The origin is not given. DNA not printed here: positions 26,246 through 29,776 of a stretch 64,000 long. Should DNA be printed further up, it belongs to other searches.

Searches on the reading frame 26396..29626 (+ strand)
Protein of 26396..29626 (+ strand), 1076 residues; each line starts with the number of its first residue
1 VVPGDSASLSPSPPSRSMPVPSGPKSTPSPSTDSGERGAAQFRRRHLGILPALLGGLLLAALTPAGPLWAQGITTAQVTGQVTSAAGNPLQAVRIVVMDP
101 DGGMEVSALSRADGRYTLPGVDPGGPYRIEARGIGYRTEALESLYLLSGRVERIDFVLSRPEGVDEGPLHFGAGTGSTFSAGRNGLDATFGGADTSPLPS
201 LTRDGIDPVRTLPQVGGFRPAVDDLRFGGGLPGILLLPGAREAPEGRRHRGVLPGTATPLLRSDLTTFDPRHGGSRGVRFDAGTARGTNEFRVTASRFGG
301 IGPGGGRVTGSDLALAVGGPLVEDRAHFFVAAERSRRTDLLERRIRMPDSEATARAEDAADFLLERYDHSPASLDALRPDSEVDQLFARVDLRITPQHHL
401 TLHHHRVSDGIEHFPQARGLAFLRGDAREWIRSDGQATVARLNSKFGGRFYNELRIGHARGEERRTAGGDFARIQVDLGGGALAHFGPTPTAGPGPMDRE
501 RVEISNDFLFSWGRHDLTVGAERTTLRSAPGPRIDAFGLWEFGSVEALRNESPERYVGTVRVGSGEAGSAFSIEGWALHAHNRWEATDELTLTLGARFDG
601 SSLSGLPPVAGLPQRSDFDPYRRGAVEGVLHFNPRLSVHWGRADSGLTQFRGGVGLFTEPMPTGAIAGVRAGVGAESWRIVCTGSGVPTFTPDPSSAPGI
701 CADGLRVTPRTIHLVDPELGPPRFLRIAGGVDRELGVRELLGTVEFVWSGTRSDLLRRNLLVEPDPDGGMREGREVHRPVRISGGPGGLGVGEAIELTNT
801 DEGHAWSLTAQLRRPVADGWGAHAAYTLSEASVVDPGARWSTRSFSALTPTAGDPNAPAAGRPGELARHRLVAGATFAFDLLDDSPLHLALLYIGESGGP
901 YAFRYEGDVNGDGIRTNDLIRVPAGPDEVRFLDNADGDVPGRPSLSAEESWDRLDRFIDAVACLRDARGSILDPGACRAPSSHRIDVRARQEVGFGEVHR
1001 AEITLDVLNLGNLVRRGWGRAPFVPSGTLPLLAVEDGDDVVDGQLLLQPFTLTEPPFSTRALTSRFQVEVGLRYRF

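Call 8: search_protein_families(library=pfam, proteins=[window:26396-29626:+], max_evalue=0.001)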
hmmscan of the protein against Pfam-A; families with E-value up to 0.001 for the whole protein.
window:26396-29626:+ (1076 aa): 3 families
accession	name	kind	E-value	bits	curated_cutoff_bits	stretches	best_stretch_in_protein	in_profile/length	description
PF25183.1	OMP_b-brl_4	-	2.2e-17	63.2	30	1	382-877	153-675/838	Outer membrane beta barrel domain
PF13620.12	CarboxypepD_reg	-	3.6e-16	59.7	32.3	1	77-159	1-82/82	Carboxypeptidase regulatory-like domain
PF00593.30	TonB_dep_Rec_b-barrel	-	0.00033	21.1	27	1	554-640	159-225/436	TonB dependent receptor-like, beta-barrel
